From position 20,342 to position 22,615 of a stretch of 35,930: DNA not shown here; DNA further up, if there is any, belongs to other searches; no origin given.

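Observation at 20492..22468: Full-length GlgB homologue that keeps the N-terminal/CBM48 region but has lost the GH13 catalytic nucleophile, translationally coupled to the MalQ fusion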

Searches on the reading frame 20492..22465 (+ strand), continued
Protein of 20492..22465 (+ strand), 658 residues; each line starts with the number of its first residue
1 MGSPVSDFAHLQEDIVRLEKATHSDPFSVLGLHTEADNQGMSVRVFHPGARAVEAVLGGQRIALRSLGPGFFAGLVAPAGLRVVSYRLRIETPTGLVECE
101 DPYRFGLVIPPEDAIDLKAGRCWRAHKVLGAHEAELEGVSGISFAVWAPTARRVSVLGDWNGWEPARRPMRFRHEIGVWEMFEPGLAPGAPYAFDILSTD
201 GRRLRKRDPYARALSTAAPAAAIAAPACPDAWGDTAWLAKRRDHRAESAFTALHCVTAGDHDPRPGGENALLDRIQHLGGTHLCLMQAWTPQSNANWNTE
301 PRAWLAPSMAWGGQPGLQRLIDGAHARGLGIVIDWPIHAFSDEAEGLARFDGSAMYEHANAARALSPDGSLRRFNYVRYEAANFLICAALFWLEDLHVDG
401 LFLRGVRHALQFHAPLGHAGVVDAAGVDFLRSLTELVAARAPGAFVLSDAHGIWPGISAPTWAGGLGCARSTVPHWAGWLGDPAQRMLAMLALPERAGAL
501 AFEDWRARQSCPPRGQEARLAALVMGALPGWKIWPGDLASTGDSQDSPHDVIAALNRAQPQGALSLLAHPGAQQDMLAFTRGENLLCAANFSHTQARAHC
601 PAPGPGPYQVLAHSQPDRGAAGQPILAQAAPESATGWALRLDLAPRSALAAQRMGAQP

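Call 7: search_solved_structures(query=window:20492-22465:+, show_alignments=2, max_evalue=1e-10)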
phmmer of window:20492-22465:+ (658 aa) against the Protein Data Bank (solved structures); distinct sequences matched with E-value up to 1e-10: 21.
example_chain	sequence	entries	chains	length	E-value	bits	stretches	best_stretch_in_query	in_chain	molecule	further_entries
3k1d_A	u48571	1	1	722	7.4e-61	210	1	14-482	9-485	1,4-alpha-glucan-branching enzyme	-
5gr0_A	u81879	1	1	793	9.3e-57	196.4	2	21-244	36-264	1,4-alpha-glucan branching enzyme GlgB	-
6klf_A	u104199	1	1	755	4.6e-56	194.1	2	22-244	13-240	1,4-alpha-glucan branching enzyme GlgB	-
5gr1_A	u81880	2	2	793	4.6e-56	194.1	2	21-244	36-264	1,4-alpha-glucan branching enzyme GlgB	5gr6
5gr3_A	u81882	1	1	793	6.2e-56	193.7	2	21-244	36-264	1,4-alpha-glucan branching enzyme GlgB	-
5gr2_A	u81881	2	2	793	6.2e-56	193.7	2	21-244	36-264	1,4-alpha-glucan branching enzyme GlgB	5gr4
5gqu_A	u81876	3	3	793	6.2e-56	193.7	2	21-244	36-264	1,4-alpha-glucan branching enzyme GlgB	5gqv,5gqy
5gr5_A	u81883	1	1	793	6.4e-56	193.7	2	21-244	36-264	1,4-alpha-glucan branching enzyme GlgB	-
5gqw_A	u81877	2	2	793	6.4e-56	193.7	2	21-244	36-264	1,4-alpha-glucan branching enzyme GlgB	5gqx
5gqz_A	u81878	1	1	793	3.1e-55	191.4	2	21-244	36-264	1,4-alpha-glucan branching enzyme GlgB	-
1m7x_A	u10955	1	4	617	2.2e-50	175.4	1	119-482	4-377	1,4-alpha-glucan Branching Enzyme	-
8sdb_A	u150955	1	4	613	6.8e-50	173.7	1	123-482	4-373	1,4-alpha-glucan branching enzyme GlgB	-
4lpc_A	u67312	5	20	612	8.7e-50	173.4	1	124-482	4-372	1,4-alpha-glucan branching enzyme GlgB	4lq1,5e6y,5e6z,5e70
9u77_A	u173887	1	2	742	1.3e-48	169.5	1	16-480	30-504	1,4-alpha-glucan branching enzyme GlgB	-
6joy_A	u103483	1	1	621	5e-47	164.3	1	112-482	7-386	1,4-alpha-glucan branching enzyme GlgB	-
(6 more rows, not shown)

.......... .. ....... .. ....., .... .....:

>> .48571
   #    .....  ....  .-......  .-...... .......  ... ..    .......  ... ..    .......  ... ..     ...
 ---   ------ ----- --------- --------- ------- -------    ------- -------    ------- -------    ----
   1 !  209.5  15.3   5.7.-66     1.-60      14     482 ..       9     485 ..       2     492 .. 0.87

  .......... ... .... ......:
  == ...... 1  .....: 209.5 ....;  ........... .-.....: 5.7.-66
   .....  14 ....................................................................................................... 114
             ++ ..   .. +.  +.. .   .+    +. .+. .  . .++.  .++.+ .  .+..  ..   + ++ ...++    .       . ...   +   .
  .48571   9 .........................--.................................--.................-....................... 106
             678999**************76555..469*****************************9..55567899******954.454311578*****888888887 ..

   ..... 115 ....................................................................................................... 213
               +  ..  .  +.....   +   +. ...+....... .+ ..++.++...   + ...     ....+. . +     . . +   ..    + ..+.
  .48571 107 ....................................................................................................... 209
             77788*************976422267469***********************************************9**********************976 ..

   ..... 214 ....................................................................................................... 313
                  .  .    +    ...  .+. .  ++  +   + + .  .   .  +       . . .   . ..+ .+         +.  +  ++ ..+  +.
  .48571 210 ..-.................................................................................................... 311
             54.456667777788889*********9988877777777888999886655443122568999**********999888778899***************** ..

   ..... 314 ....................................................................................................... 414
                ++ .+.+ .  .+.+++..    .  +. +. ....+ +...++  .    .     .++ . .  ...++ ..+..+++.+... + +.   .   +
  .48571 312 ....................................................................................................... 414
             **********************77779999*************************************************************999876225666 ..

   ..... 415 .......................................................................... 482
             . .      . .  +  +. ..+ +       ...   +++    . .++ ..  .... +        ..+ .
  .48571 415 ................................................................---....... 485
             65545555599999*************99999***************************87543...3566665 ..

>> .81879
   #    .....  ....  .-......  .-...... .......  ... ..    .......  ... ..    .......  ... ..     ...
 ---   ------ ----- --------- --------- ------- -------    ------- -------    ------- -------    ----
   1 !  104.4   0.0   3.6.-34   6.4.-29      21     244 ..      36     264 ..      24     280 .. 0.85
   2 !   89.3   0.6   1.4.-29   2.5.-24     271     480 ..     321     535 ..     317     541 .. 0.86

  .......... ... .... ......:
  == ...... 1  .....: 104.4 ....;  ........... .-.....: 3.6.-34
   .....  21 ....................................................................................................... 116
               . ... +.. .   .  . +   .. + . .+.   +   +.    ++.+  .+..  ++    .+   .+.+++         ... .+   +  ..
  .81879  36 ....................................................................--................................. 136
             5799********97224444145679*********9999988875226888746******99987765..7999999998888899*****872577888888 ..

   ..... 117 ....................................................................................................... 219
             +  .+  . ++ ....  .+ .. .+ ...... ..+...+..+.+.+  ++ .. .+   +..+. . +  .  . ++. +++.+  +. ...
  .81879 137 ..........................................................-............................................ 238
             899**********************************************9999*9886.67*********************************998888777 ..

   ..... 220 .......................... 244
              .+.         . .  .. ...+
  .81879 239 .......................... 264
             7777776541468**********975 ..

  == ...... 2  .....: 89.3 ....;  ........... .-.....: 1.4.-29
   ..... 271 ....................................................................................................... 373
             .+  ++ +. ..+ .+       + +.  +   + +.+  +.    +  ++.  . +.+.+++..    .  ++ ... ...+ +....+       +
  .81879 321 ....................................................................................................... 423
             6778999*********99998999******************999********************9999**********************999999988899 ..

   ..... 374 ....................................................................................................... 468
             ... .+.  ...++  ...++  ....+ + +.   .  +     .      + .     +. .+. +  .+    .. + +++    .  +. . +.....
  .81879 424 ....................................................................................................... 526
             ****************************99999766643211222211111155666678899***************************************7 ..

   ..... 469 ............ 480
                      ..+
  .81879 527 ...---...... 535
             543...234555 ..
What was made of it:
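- Checked: The independent HMMER alignment to M. tuberculosis GlgB (3K1D) gives the same region II and III assignment (call 7).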

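Call 14: find_related_loci(query=A2, collection=genome_contigs, flank=10000)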
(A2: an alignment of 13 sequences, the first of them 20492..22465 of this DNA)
Query A2 (658 aa) in genome_contigs; peptide patterns used: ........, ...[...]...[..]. (x = any residue, [..] = any of these).
599 stretches matched a pattern (row limit reached: there are more); 572 encode a relative of the query (tblastn E <= 1e-3); the best 80 are kept; 80 distinct loci.
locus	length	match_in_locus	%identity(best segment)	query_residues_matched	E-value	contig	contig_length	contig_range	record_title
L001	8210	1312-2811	35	11-487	2e-80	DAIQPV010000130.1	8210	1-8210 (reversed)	MAG TPA_asm: Rhodospirillales bacterium isolate CTOTU24504 NODE_4720_length_8210_cov_4.617045, whole genome shotgun sequ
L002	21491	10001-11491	32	1-487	2e-80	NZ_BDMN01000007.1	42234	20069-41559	Bathymodiolus platifrons methanotrophic gill symbiont strain HPD1508-B01-01, whole genome shotgun sequence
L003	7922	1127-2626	35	11-487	3e-80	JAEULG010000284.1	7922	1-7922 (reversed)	MAG: Rhodospirillales bacterium isolate new MAG-115 k141_4084301, whole genome shotgun sequence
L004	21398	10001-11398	39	18-467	4e-80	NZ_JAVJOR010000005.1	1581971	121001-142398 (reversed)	MAG: Hoeflea sp. isolate A1-SPW-27 k141_35535, whole genome shotgun sequence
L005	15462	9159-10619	39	18-487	9e-80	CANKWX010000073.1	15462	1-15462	MAG: Burkholderiales bacterium isolate ZE-Jul18-64 genome assembly, contig: ZE-Jul18-C3122, whole genome shotgun sequenc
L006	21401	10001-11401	36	21-467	4e-79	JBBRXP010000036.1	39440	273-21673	MAG: Chthoniobacterales bacterium isolate La5_concoct.035 La5_concoct.035_K_1254517_L_39440_cov_11.0000, whole genome sh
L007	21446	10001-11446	37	18-487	1e-78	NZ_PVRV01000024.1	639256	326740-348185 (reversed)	Phytohalomonas tamaricis strain R4HLG17 NODE_24, whole genome shotgun sequence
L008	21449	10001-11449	38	13-482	2e-78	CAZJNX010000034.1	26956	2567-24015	MAG TPA_asm: uncultured Hyphomicrobiales bacterium isolate SRP141376_co5_361 genome assembly, contig: NODE_4193_length_2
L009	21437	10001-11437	36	21-482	2e-78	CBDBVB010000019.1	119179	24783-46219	MAG: Inquilinaceae bacterium isolate e0ea3d66-1d80-49f0-a312-4fce0f68fffb genome assembly, contig: contig_19, whole geno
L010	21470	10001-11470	35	12-487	5e-78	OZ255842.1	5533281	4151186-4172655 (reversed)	MAG: Candidatus Lustribacter sp. isolate b2d0d710-fbdc-480a-8baf-cd9514fa0254 genome assembly, chromosome: 1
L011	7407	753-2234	35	9-482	5e-78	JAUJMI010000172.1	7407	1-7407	MAG: Longimicrobium sp. isolate YPbin7 NODE_3605_length_7407_cov_13.090044, whole genome shotgun sequence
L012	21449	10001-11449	35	23-487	3e-78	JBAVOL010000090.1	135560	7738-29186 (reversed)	MAG: Rhizomicrobium sp. isolate MFD03092_ilm_asm_bin44 k127_175572, whole genome shotgun sequence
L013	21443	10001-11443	36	11-487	4e-78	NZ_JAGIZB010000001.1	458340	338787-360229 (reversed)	Pararoseomonas baculiformis strain SSH11 contig1, whole genome shotgun sequence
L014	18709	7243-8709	35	14-487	1e-77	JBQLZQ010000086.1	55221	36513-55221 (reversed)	MAG: Inquilinaceae bacterium isolate bin_1164 contig_86, whole genome shotgun sequence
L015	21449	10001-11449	37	21-487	1e-77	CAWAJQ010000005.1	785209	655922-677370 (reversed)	MAG: uncultured Alphaproteobacteria bacterium isolate MFD02416.bin.2.127 genome assembly, contig: contig_392, whole geno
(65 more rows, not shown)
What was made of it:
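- Tried and rejected: Genome-contig scan with the family alignment (call 14).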

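Call 15: find_encoding_contigs(protein=P0002, flank=10000, max_places=3)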
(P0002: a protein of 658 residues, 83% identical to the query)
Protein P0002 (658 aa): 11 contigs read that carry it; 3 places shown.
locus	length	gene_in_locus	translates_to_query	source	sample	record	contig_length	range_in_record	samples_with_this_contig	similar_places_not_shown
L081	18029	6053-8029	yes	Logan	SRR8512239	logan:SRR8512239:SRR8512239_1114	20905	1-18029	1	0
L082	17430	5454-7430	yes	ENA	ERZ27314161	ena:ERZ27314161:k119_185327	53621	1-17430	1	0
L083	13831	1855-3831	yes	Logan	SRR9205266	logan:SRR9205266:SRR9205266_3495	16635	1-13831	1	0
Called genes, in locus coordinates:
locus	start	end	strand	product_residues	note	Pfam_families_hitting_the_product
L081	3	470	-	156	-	?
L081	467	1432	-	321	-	PF02685:Glucokinase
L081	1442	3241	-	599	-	PF00920:ILVD_EDD_N, PF24877:ILV_EDD_C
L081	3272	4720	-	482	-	PF00479:G6PD_N, PF02781:G6PD_C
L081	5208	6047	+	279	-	PF01418:HTH_6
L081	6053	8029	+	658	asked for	PF22019:GlgB_N, PF02922:CBM_48, PF02806:Alpha-amylase_C (weak)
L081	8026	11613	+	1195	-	PF02446:Glyco_hydro_77, PF00723:Glyco_hydro_15, PF19292:KPBB_C (weak)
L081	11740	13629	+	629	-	PF09087:Cyc-maltodext_N, PF00128:Alpha-amylase, PF10438:Cyc-maltodext_C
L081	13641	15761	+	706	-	PF14508:GH97_N, PF10566:Glyco_hydro_97, PF14509:GH97_C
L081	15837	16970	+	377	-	-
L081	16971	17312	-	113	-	-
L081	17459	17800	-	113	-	-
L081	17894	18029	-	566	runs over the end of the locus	PF00669:Flagellin_N, PF00700:Flagellin_C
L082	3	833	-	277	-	?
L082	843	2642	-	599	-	PF00920:ILVD_EDD_N, PF24877:ILV_EDD_C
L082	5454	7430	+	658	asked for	PF22019:GlgB_N, PF02922:CBM_48, PF02806:Alpha-amylase_C (weak)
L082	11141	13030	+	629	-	PF09087:Cyc-maltodext_N, PF00128:Alpha-amylase, PF10438:Cyc-maltodext_C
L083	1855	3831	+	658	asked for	PF22019:GlgB_N, PF02922:CBM_48, PF02806:Alpha-amylase_C (weak)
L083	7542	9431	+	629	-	PF09087:Cyc-maltodext_N, PF00128:Alpha-amylase, PF10438:Cyc-maltodext_C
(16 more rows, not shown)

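Call 16: find_encoding_contigs(protein=P0004, flank=10000, max_places=3)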
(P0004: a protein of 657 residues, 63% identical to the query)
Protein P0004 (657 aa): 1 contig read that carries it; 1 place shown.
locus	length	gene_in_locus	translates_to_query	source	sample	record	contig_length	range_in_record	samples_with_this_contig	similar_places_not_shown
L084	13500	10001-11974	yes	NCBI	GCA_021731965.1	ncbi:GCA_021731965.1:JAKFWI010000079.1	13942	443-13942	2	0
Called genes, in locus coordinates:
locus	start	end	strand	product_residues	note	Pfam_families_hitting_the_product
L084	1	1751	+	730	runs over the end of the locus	?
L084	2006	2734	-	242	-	PF12730:ABC2_membrane_4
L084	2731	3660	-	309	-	PF00005:ABC_tran, PF13304:AAA_21 (weak)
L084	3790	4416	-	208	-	PF01081:Aldolase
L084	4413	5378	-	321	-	PF02685:Glucokinase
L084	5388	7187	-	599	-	PF00920:ILVD_EDD_N, PF24877:ILV_EDD_C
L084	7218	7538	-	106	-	PF02781:G6PD_C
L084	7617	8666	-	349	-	PF00479:G6PD_N, PF02781:G6PD_C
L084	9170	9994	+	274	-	PF01418:HTH_6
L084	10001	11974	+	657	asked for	PF22019:GlgB_N, PF02922:CBM_48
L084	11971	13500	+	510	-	?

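Call 17: find_encoding_contigs(protein=P0009, flank=10000, max_places=2)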
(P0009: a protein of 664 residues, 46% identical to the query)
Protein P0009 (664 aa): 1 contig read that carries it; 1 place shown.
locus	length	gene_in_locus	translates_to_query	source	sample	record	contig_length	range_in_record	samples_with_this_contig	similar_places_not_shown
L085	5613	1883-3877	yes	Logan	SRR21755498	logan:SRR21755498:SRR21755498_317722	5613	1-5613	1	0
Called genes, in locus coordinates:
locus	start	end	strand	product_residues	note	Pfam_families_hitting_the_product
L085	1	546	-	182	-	?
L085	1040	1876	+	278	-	PF01418:HTH_6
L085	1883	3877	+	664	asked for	PF22019:GlgB_N, PF02922:CBM_48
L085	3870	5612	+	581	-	?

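Call 18: find_encoding_contigs(protein=P0020, flank=10000, max_places=2)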
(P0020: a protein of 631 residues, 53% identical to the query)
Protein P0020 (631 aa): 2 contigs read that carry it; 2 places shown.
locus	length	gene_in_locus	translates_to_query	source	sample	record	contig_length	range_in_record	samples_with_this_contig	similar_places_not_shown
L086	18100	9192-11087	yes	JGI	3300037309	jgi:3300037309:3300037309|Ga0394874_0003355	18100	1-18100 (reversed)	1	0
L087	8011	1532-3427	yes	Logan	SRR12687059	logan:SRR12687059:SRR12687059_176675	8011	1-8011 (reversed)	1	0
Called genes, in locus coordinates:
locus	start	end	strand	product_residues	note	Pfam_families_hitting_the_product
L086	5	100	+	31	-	-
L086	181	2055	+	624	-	PF05960:DUF885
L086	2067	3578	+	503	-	PF04820:Trp_halogenase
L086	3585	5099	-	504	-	PF04820:Trp_halogenase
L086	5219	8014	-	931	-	PF07715:Plug, PF00593:TonB_dep_Rec_b-barrel, PF14905:OMP_b-brl_3 (faint)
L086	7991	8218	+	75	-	-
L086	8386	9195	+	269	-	PF01418:HTH_6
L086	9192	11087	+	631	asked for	PF22019:GlgB_N, PF02922:CBM_48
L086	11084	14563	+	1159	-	PF02446:Glyco_hydro_77, PF00723:Glyco_hydro_15, PF19292:KPBB_C (weak)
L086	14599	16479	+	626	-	PF09087:Cyc-maltodext_N, PF00128:Alpha-amylase, PF10438:Cyc-maltodext_C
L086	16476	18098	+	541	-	?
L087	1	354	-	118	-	?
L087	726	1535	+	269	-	PF01418:HTH_6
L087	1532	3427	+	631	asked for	PF22019:GlgB_N, PF02922:CBM_48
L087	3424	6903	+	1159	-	PF02446:Glyco_hydro_77, PF00723:Glyco_hydro_15, PF19292:KPBB_C (weak)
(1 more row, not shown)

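Call 19: find_encoding_contigs(protein=P0057, flank=10000, max_places=2)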
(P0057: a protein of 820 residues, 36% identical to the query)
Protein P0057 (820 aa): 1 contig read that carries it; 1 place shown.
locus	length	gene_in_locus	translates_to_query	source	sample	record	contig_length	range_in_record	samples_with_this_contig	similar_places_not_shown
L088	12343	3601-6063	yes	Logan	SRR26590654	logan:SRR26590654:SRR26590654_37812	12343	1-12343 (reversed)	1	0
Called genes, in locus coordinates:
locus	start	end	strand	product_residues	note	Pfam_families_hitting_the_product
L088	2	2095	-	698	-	?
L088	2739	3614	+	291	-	PF01418:HTH_6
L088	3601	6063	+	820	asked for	PF22019:GlgB_N, PF02922:CBM_48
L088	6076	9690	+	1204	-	PF02446:Glyco_hydro_77, PF00723:Glyco_hydro_15, PF19292:KPBB_C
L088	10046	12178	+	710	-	PF14508:GH97_N, PF10566:Glyco_hydro_97, PF14509:GH97_C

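Call 20: find_encoding_contigs(protein=P0007, flank=10000, max_places=2)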
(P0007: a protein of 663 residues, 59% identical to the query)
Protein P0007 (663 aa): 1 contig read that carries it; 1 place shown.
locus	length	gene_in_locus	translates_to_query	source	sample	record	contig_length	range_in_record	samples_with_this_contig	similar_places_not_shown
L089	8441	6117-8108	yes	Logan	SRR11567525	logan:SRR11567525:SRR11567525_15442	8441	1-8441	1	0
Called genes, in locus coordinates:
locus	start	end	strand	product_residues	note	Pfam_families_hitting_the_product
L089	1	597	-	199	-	?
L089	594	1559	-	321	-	PF02685:Glucokinase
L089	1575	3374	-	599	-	PF00920:ILVD_EDD_N, PF24877:ILV_EDD_C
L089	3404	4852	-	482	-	PF00479:G6PD_N, PF02781:G6PD_C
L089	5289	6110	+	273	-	PF01418:HTH_6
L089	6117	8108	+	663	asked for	PF22019:GlgB_N, PF02922:CBM_48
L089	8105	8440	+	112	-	?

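Call 21: find_encoding_contigs(protein=P0003, flank=10000, max_places=2)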
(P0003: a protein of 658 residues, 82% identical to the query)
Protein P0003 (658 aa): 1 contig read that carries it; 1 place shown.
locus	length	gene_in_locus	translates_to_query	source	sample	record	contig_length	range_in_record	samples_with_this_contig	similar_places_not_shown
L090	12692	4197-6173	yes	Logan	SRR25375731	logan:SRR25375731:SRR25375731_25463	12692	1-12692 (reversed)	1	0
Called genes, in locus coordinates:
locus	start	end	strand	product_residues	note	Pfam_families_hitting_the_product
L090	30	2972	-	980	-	PF07715:Plug, PF00593:TonB_dep_Rec_b-barrel, PF14905:OMP_b-brl_3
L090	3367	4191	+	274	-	PF01418:HTH_6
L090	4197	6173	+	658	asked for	PF22019:GlgB_N, PF02922:CBM_48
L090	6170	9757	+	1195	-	PF02446:Glyco_hydro_77, PF00723:Glyco_hydro_15, PF19292:KPBB_C (weak)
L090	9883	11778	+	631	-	PF09087:Cyc-maltodext_N, PF00128:Alpha-amylase, PF10438:Cyc-maltodext_C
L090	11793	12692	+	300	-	?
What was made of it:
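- Co-expression is ensured by operon position (calls 15-21).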

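Call 51: predict_structure(alignment_id=A3)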
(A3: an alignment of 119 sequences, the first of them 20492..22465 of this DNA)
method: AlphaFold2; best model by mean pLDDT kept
length: 658 residues; sequences in the alignment: 119
mean_pLDDT: 90.0   pTM: 0.90
mean pLDDT of the five models: 90.0, 89.0, 88.6, 88.4, 87.9
residues with pLDDT >= 90: 459; 70-90: 157; 50-70: 39; < 50: 3
segments of 3 or more residues with pLDDT < 50: none
pLDDT, mean of each block of 10 residues (from residue 1): 69 96 95 90 96 95 96 92 89 97 95 95 95 96 97 97 96 96 97 98 97 91 85 93 72 92 91 95 95 75 93 94 97 95 93 95 83 94 97 97 94 77 94 97 93 84 93 88 82 75 88 81 93 83 74 93 82 75 90 83 93 78 86 89 91 81
secondary structure, 60 per line:
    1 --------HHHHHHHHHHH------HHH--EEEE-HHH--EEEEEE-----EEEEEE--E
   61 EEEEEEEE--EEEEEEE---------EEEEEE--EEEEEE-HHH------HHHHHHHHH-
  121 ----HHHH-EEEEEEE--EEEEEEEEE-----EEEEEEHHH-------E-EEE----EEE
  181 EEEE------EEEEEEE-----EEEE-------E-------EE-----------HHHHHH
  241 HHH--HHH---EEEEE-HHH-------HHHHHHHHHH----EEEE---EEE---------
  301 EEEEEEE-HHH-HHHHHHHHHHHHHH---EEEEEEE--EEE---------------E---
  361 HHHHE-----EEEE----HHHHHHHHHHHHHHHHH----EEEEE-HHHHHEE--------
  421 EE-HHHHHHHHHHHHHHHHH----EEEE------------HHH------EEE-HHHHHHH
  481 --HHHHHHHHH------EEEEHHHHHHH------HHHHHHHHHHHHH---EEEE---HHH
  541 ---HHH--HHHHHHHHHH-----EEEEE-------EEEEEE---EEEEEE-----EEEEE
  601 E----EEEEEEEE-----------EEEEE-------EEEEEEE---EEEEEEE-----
elements in order: H9-19 E31-34 E41-46 E52-57 E60-68 E71-77 E87-92 E95-100 H111-119 H125-128 E130-136 E139-147 E153-158 E171-173 E178-184 E191-197 E203-206 H235-243 E252-256 H268-277 E282-285 E289-291 E301-307 H313-326 E330-336 E339-341 H361-364 E371-374 H379-395 E400-404 H406-410 H424-440 E445-448 E470-472 H474-480 H483-491 E498-501 H502-508 H515-527 E531-534 H549-558 E564-568 E576-581 E585-590 E596-601 E606-613 E625-629 E637-643 E647-653
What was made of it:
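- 20492..22468 (+): Catalytically dead GlgB paralogue ('pseudo-GlgB'), 658 aa. AF2 gives pLDDT 90 and pTM 0.90 (call 51).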
